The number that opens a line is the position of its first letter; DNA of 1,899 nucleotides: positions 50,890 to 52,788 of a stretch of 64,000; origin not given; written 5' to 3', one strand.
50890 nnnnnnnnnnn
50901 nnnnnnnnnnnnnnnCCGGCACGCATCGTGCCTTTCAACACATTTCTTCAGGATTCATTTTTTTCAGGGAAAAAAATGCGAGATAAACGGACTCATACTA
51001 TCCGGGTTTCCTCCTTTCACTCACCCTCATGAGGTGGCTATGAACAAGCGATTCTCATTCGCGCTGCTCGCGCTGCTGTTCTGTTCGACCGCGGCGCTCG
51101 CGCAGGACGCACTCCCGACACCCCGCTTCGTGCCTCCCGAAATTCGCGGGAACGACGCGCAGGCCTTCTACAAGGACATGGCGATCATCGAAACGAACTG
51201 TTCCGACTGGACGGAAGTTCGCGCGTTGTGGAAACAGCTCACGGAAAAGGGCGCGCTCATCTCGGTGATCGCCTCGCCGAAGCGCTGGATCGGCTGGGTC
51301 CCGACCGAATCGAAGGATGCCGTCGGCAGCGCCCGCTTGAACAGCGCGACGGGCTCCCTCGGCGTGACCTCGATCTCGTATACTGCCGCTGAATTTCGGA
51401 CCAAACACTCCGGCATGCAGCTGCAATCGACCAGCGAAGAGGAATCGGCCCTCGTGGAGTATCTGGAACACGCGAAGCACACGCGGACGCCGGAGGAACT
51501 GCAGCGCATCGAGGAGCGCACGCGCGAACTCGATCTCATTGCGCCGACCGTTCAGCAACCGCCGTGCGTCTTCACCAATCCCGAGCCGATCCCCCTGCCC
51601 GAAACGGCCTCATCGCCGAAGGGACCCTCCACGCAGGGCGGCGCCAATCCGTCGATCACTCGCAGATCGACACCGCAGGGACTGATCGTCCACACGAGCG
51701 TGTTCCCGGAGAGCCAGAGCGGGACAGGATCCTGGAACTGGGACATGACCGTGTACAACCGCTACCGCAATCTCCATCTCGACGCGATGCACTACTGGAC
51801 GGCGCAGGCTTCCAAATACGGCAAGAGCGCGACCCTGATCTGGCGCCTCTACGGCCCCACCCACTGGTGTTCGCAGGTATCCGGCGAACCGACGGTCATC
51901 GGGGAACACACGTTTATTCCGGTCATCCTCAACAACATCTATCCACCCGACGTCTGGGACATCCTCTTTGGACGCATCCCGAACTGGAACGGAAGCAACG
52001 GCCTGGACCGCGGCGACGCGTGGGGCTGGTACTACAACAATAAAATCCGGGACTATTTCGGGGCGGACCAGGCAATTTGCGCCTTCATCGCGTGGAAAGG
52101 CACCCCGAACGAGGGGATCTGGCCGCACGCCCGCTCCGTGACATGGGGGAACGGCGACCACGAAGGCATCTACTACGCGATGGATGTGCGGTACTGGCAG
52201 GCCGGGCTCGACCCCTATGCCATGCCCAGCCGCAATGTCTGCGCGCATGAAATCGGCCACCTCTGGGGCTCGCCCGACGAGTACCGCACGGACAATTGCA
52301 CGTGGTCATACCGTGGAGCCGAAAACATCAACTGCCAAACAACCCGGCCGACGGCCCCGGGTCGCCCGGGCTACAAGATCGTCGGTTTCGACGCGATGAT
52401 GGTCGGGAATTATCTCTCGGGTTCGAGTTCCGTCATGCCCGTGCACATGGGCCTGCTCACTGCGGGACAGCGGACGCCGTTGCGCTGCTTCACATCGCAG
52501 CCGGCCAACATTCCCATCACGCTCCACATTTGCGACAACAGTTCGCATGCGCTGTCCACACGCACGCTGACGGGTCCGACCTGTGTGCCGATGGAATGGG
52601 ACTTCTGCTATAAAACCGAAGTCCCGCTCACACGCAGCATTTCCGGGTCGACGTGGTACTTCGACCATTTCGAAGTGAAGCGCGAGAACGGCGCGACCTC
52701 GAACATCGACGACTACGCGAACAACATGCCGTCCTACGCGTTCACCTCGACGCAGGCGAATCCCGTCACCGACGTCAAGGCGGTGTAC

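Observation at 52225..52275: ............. motif defines the catalytic core of the giant protein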

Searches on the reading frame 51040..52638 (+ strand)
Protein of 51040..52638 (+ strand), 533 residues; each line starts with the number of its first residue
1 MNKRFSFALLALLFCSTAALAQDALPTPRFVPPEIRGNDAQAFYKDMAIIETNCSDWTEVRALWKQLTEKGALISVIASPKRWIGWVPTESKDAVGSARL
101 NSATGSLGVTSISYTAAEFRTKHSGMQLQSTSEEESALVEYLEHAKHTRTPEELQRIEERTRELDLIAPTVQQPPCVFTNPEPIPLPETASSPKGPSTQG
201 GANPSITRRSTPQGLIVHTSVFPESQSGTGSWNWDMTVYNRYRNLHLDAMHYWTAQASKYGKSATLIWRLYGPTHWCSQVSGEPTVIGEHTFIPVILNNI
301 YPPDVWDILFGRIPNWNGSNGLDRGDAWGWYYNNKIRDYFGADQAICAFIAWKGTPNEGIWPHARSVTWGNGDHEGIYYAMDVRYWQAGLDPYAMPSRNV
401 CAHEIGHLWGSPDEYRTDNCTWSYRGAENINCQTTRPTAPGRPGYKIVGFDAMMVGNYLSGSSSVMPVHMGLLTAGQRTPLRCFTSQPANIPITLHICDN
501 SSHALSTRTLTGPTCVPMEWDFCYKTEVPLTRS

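Call 8: find_homologous_proteins(query=window:51040-52638:+, max_evalue=0.001)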
Query window:51040-52638:+ (533 aa): 3 proteins with E <= 0.001 among 7650 candidates.
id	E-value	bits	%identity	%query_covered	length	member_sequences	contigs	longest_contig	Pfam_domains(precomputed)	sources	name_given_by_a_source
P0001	1.1e-149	518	46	100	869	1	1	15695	-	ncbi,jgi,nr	ncbi:MAG: hypothetical protein GXO82_10885 [Chlorobi bacterium]|nr:hypothetical protein [Chlorobiota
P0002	5.0e-148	512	45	97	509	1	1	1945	-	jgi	jgi:hypothetical protein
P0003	6.2e-134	466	45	87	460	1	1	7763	-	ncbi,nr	ncbi:MAG: hypothetical protein KFF77_01975, partial [Bacteroidetes bacterium]|nr:hypothetical protei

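Call 9: search_solved_structures(query=window:51040-52638:+, max_evalue=10, show_alignments=3)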
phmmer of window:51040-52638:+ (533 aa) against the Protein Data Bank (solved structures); distinct sequences matched with E-value up to 10: 1.
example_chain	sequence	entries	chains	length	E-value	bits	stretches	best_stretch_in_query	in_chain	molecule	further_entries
6la0_A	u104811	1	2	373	0.091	14.3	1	317-357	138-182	Glycoside hydrolase family 5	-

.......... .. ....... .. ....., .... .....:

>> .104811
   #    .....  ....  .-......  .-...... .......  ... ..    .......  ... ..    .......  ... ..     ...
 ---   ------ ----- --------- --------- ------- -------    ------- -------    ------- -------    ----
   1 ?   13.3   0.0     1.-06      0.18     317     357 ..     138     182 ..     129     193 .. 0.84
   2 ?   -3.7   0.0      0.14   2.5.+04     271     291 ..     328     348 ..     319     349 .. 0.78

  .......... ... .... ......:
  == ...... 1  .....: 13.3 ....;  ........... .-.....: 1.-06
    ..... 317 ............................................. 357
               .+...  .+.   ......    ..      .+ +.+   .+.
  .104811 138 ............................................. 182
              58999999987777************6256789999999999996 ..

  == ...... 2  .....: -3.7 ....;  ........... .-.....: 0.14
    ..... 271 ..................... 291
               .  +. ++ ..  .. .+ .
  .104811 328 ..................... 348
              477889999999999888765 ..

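Call 13: search_solved_structures(query=A1, max_evalue=10, show_alignments=4)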
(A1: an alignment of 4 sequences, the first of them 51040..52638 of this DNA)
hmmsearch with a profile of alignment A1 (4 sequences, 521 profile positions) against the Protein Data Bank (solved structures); distinct sequences matched with E-value up to 10: 2.
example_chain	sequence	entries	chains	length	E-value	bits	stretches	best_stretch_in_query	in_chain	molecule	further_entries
1c7k_A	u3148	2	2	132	0.86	11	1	390-425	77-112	ZINC ENDOPROTEASE | ZINC PROTEASE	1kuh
4hx3_A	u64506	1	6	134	0.88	10.9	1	390-425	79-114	Extracellular small neutral protease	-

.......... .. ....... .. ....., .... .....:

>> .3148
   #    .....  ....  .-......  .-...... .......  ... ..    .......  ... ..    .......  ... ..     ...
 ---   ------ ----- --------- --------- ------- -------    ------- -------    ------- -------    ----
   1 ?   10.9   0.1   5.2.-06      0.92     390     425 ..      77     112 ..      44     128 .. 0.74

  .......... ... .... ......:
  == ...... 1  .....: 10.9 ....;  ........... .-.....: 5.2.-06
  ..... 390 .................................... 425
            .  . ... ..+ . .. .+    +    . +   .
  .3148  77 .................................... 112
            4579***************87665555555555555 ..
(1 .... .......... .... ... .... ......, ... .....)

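Call 22: predict_structure(alignment_id=A1)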
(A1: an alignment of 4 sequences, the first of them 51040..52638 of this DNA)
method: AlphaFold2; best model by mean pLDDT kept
length: 533 residues; sequences in the alignment: 4
mean_pLDDT: 35.2   pTM: 0.30
mean pLDDT of the five models: 35.2, 35.0, 34.6, 33.4, 30.3
residues with pLDDT >= 90: 0; 70-90: 12; 50-70: 65; < 50: 456
segments of 3 or more residues with pLDDT < 50: 1-6, 8-43, 56-60, 70-72, 75-79, 102-104, 125-131, 133-135, 150-533
pLDDT, mean of each block of 10 residues (from residue 1): 45 38 27 32 52 55 52 47 57 61 60 72 50 49 52 40 33 26 27 24 24 27 29 32 38 35 29 26 26 29 36 37 37 41 30 26 27 28 29 27 24 27 25 23 22 21 20 23 31 38 39 34 29 27
secondary structure, 60 per line:
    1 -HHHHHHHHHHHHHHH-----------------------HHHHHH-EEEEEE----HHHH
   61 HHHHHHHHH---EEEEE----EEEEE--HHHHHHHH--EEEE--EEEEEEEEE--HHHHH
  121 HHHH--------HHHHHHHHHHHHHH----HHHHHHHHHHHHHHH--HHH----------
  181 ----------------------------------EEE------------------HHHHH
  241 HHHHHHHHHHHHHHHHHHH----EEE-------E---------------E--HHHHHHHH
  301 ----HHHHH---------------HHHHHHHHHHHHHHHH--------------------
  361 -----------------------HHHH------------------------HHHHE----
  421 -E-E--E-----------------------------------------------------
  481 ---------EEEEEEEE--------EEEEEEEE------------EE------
elements in order: H2-16 H40-45 E47-52 H57-69 E73-77 E82-86 H89-96 E99-102 E105-113 H116-124 H133-146 H151-165 E215-217 H236-259 E264-266 H293-300 H305-309 H325-340 H384-387 H412-415 E490-497 E506-513
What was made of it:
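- Tried and rejected: The first AF2 run, with only 4 sequences, gave pLDDT 35 and was discarded (call 22).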

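Call 27: find_related_loci(query=A1, collection=genome_contigs, flank=6000)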
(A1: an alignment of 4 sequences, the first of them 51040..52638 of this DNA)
Query A1 (533 aa) in genome_contigs; peptide patterns used: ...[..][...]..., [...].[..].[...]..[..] (x = any residue, [..] = any of these).
42 stretches matched a pattern; 8 encode a relative of the query (tblastn E <= 1e-3); 8 distinct loci.
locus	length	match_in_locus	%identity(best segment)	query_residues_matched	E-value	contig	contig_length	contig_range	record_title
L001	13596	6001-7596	58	1-533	0e+0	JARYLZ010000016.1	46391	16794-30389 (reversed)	MAG: Bacteroidota bacterium isolate A05DMB-I-19 NODE_16_length_46391_cov_4.154079, whole genome shotgun sequence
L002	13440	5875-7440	46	1-533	1e-153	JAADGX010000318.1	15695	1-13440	MAG: Chlorobiota bacterium isolate M_MetaBat.140 contig-127_14825, whole genome shotgun sequence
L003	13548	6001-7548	44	1-529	7e-151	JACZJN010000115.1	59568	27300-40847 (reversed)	MAG: Bacteroidetes bacterium isolate MAG20 bacteria_1_contig_754074, whole genome shotgun sequence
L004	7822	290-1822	46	7-531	2e-148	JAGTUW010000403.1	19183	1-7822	MAG: Bacteroidetes bacterium isolate SH-MAG12 SH-MAG12_contig_000403, whole genome shotgun sequence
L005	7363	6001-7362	45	5-469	1e-136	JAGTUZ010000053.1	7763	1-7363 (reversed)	MAG: Bacteroidetes bacterium isolate SH-MAG111 SH-MAG111_contig_000053, whole genome shotgun sequence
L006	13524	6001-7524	53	22-533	0e+0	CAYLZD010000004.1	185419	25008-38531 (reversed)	MAG TPA_asm: uncultured Chromatiales bacterium isolate binchicken_co22_119 genome assembly, contig: NODE_45_length_18541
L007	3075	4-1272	46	99-533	1e-128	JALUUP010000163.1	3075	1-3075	MAG: Bacteroidetes bacterium isolate 128-326_metabat1_scaf2bin.027 128-326_scaffold_20580_c1, whole genome shotgun seque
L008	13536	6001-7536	39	4-526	6e-118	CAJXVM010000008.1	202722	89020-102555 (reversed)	MAG TPA_asm: uncultured Ignavibacteria bacterium isolate SRR6201696_bin.5_MetaBAT_v2.12.1_MAG genome assembly, contig: N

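Call 33: search_protein_representatives(alignment_id=A1)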
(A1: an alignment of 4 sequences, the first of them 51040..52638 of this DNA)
Query: 4 sequences, 521 profile positions. Proteins with E-value up to 0.001 (for the whole library): 51; up to 1e-10: 17; up to 1e-30: 10. The best 51 are listed.
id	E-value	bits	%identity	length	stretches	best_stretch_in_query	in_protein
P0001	4.7e-287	968.8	-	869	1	1-521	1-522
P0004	1.3e-271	917.9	-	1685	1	1-517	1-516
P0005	2.2e-232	788.4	-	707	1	1-520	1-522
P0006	1.5e-217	739.4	-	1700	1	7-521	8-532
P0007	4.7e-183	625.6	-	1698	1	8-519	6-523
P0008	8.1e-178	608.3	-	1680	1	9-517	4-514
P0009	4.0e-159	546.7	-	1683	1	11-513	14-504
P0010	1.2e-116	406.5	-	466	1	8-409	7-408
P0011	2.2e-32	128.5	-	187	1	1-123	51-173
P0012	1.1e-31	126.1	-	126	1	7-116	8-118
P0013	1.5e-21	92.8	-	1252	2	211-490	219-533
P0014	6.7e-21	90.6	-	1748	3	40-97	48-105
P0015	1.7e-19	86.0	-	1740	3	392-500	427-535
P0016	5.2e-18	81.1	-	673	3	326-513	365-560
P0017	6.7e-17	77.4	-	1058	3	39-113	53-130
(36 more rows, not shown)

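Call 38: search_protein_families(library=pfam, alignment_id=A3, max_evalue=0.01)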
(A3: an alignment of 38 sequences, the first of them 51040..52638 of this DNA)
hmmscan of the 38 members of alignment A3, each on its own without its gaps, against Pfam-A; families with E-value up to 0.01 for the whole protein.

A. member 1, window:51040-52638:+ (533 aa): 0 families

B. families by the number of members that match (of 38 scanned): 55 families (the first 25 are shown)
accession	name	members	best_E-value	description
PF18962.6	Por_Secre_tail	15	4e-14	Secretion system C-terminal sorting domain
PF13688.12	Reprolysin_5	9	0.00018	Metallo-peptidase family M12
PF13860.13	FlgD_ig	7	2.3e-11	FlgD Ig-like domain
PF07494.17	Reg_prop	5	1.2e-38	Two component regulator propeller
PF02031.22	Peptidase_M7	5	0.00026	Streptomyces extracellular neutral proteinase (M7) family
PF13585.12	CHU_C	4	0.00083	CHU_C Type IX secretion signal domain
PF13574.12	Reprolysin_2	4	0.0024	Metallo-peptidase family M12B Reprolysin-like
PF07705.17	CARDB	3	6.3e-46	CARDB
PF13517.12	FG-GAP_3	3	2.7e-30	FG-GAP-like repeat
PF01839.29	FG-GAP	3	4.6e-27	FG-GAP repeat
PF00041.27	fn3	3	2.9e-07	Fibronectin type III domain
PF01957.25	NfeD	3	4.2e-07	NfeD-like C-terminal, partner-binding domain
PF13583.11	Reprolysin_4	3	0.00068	Metallo-peptidase family M12B Reprolysin-like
PF18998.6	Flg_new_2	3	0.001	Divergent InlB B-repeat domain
PF18911.6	PKD_4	2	2e-33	PKD domain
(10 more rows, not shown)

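Call 39: search_protein_families(library=ncbifam, alignment_id=A3, max_evalue=0.01)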
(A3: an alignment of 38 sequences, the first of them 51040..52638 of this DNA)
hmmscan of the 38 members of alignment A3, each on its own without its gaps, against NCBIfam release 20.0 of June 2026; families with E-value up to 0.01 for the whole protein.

A. member 1, window:51040-52638:+ (533 aa): 1 family
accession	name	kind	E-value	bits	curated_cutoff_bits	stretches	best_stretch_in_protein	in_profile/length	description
TIGR03296.1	M6dom_TIGR03296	domain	2e-06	27.9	110.8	1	353-419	123-188/286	M6 family metalloprotease domain-containing protein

B. families by the number of members that match (of 38 scanned): 32 families (the first 25 are shown)
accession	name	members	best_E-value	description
TIGR04183.1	Por_Secre_tail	16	1.1e-12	T9SS type A sorting domain-containing protein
TIGR03296.1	M6dom_TIGR03296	15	1.8e-06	M6 family metalloprotease domain-containing protein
NF033628.1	snapalysin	9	6.1e-05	snapalysin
NF038113.1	T9SSA_dep_M36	7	1.2e-09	T9SS-dependent M36 family metallopeptidase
NF052228.1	T9SS_PorZ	6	2e-57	type IX secretion system anionic LPS delivery protein PorZ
NF052323.1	T9SSA_dep_M6i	6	2.9e-10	T9SS-dependent M6-like inactivated metalloprotease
NF033707.1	T9SS_sortase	5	2.6e-08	type IX secretion system sortase PorU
NF009276.0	PRK12633.1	5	1.1e-06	flagellar basal body rod modification protein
NF005176.1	PRK06655.1-1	5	2.3e-06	flagellar hook assembly protein FlgD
NF058597.1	CoaZ_rpt_PGGG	3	4.5e-09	choice-of-anchor Z repeating domain-containing protein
NF009277.0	PRK12634.1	3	0.0017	flagellar basal body rod modification protein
NF041770.1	CFI_box_CTERM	2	2e-21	CFI-box-CTERM domain-containing protein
TIGR04247.1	NosD_copper_fam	2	5.6e-07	nitrous oxide reductase family maturation protein NosD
TIGR02543.1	List_Bact_rpt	2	0.00028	TIGR02543 family repeat protein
NF053608.1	Lsa66_OmpA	2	0.0095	fibronectin-binding adhesin Lsa66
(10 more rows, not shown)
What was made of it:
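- NCBIfam has a 'T9SS-dependent M6-like inactivated metalloprotease' model that 6 of 38 full-length relatives touch (call 39).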

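Call 49: predict_structure(alignment_id=A4)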
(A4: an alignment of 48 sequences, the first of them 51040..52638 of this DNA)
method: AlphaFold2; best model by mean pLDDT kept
length: 533 residues; sequences in the alignment: 48
mean_pLDDT: 83.3   pTM: 0.84
mean pLDDT of the five models: 83.3, 82.5, 81.7, 81.0, 80.3
residues with pLDDT >= 90: 281; 70-90: 151; 50-70: 45; < 50: 56
segments of 3 or more residues with pLDDT < 50: 171-206, 436-449, 501-505
pLDDT, mean of each block of 10 residues (from residue 1): 80 77 85 84 97 96 97 98 98 97 92 98 86 97 95 90 73 36 38 39 50 97 93 95 97 95 97 97 95 97 91 66 90 94 96 91 90 91 87 90 96 81 82 56 45 85 83 76 80 77 61 68 74 74
secondary structure, 60 per line:
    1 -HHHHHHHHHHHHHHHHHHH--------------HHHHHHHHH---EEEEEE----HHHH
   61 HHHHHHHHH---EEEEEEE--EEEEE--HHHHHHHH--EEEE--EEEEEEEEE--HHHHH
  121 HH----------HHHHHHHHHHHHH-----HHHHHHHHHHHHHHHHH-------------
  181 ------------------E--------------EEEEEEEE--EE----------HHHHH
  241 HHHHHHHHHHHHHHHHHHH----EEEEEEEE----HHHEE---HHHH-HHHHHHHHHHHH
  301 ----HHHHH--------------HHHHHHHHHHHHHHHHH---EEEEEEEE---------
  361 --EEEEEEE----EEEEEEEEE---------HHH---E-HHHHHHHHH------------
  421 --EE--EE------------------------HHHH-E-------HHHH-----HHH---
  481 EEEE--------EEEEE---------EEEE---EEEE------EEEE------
elements in order: H2-20 H35-43 E47-52 H57-69 E73-79 E82-86 H89-96 E99-102 E105-113 H116-122 H133-145 H151-167 E214-221 H236-259 E264-271 H284-287 H289-300 H305-309 H324-340 E344-351 E363-369 E374-382 H400-408 H453-456 H466-469 E481-484 E493-497 E507-510 E514-517 E524-527
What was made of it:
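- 51142..51540 (+): N-terminal alpha/beta domain plus helical segment (aa 35-167); putative prodomain. pLDDT >90, with a b-a-b-b-a-b-b-a order (call 49).
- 51550..51657 (+): Low-confidence linker (aa 171-206) containing invariant C176. pLDDT <50 (call 49).
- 51658..52473 (+): Metzincin-type catalytic domain (aa ~207-478). AF2 model pLDDT mostly >90 (call 49).
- On Metzincin clan MA(M): AF2 pLDDT 83 (call 49).
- AF2 model has pLDDT 83 and pTM 0.84 (call 49). The loop at aa 436-449 next to the Met-turn has low confidence (call 49).
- Tried and rejected: A 48-sequence alignment fixed this (call 49).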

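Call 51: fold_search(model_id=the predicted structure, library=pdb)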
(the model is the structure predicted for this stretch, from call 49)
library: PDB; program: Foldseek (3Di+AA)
matches with E <= 10: 415; with E <= 0.001: 0
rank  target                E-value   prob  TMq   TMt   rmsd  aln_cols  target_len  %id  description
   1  2ddf_A                1.4e-02  0.25  0.15  0.26  13.8       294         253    8  Crystal structure of TACE in complex with TAPI-2 (released 2006-03-14)
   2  4yu6_A                2.1e-02  0.41  0.24  0.18  24.4       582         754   12  Crystal structure of Bacillus anthracis immune inhibitor A2 peptidase zymogen (released 2015-10-28)
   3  2oi0                  2.4e-02  0.51  0.21  0.34  12.2       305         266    9  Crystal structure analysis 0f the TNF-a Coverting Enzyme (TACE) in complexed with Aryl-sulfonamide (released 2007-11-27)
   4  9q7y_B                3.9e-02  0.23  0.17  0.15  14.7       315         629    8  Zymogen ADAM17- iRhom1 Cytoplasmic Deletion (365) Complex Bound by the MEDI3622 Fab (released 2026-04-01)
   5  3g42_D                5.1e-02  0.15  0.15  0.26  14.1       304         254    9  Crystal Structure of TACE with Tryptophan Sulfonamide Derivative Inhibitor (released 2009-05-19)
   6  2fv5_A                5.7e-02  0.15  0.15  0.26  13.8       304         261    8  Crystal structure of TACE in complex with IK682 (released 2006-07-04)
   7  3sbm                  3.8e-01  0.16  0.08  0.14   9.6        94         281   19  Trans-acting transferase from Disorazole synthase in complex with Acetate (released 2011-07-13)
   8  3rgi                  5.0e-01  0.10  0.08  0.13  15.5       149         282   12  Trans-acting transferase from Disorazole synthase (released 2011-07-13)
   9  1wf0_MODEL_1_A        6.7e-01  0.21  0.09  0.36   5.2        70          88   10  Solution structure of RRM domain in TAR DNA-binding protein-43 (released 2004-11-25)
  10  6mhp                  7.5e-01  0.14  0.10  0.18  16.7       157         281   12  Crystal structure of BaeC acyltransferase from bacillaene polyketide synthase in Bacillus amyloliquefaciens (released 2019-09-25)
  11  6ve4_A                8.4e-01  0.16  0.08  0.13   3.7        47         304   23  Pentadecameric PilQ from Pseudomonas aeruginosa (released 2020-12-23)
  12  7ags_B                8.4e-01  0.15  0.07  0.09   3.8        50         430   22  Structure of the AcylTransferase domain of Mycocerosic Acid Synthase from Mycobacterium tuberculosis acylated MethylMa (released 2020-12-16)
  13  5l3v_B                8.4e-01  0.03  0.10  0.16  18.6       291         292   12  Structure of the crenarchaeal SRP54 GTPase bound to GDP (released 2016-06-08)
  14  1nm2                  8.9e-01  0.21  0.10  0.17  11.1       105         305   10  Malonyl-CoA:ACP Transacylase (released 2003-01-21)
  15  3o4i_A                8.9e-01  0.06  0.09  0.09   9.5       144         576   12  Structure and Catalysis of Acylaminoacyl Peptidase (released 2010-11-17)
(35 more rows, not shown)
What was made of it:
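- Foldseek against the PDB gave nothing at E<=0.001 (call 51).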

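Call 66: search_protein_families(library=pfam, proteins=[P0004, P0006, P0007, P0008, P0009], max_evalue=0.01)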
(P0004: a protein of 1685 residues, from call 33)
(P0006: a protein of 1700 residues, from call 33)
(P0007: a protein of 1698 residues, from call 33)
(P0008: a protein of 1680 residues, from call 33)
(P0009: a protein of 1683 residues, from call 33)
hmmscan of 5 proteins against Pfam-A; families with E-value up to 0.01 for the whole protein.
P0004 (1685 aa): 2 families
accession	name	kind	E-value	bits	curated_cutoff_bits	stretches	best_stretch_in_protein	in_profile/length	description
PF13860.13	FlgD_ig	-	9.7e-11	41.9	27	1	1622-1673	25-76/79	FlgD Ig-like domain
PF10029.15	DUF2271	-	0.0074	16.4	27.3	0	1636-1679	66-109/136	Predicted periplasmic protein (DUF2271)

P0006 (1700 aa): 2 families
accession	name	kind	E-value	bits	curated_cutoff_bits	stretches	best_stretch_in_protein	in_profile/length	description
PF13860.13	FlgD_ig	-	1.5e-08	34.9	27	1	1633-1687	23-77/79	FlgD Ig-like domain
PF18998.6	Flg_new_2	-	1.4e-05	25.4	23.6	1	980-1037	11-72/73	Divergent InlB B-repeat domain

P0007 (1698 aa): 2 families
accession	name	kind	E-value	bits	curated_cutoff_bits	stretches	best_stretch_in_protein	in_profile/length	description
PF13860.13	FlgD_ig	-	1.4e-08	35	27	1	1629-1685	19-75/79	FlgD Ig-like domain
PF18962.6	Por_Secre_tail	-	0.00027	21.6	27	1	1611-1692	2-71/75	Secretion system C-terminal sorting domain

P0008 (1680 aa): 3 families
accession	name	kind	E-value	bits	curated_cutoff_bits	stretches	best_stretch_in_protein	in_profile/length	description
PF13860.13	FlgD_ig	-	4.9e-10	39.7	27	1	1616-1668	24-76/79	FlgD Ig-like domain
PF18998.6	Flg_new_2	-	0.0025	18.2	23.6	0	977-1003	22-48/73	Divergent InlB B-repeat domain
PF10029.15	DUF2271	-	0.0028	17.8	27.3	0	1631-1668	66-103/136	Predicted periplasmic protein (DUF2271)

P0009 (1683 aa): 3 families
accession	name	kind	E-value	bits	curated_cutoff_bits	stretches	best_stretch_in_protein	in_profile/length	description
PF13860.13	FlgD_ig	-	1.4e-10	41.5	27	1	1605-1671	9-76/79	FlgD Ig-like domain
PF18998.6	Flg_new_2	-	9.5e-05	22.8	23.6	1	965-1023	10-72/73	Divergent InlB B-repeat domain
PF10029.15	DUF2271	-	0.0043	17.2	27.3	0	1632-1671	64-103/136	Predicted periplasmic protein (DUF2271)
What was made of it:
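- On T9SS cargo protein: Conserved in the orthologues (call 66).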
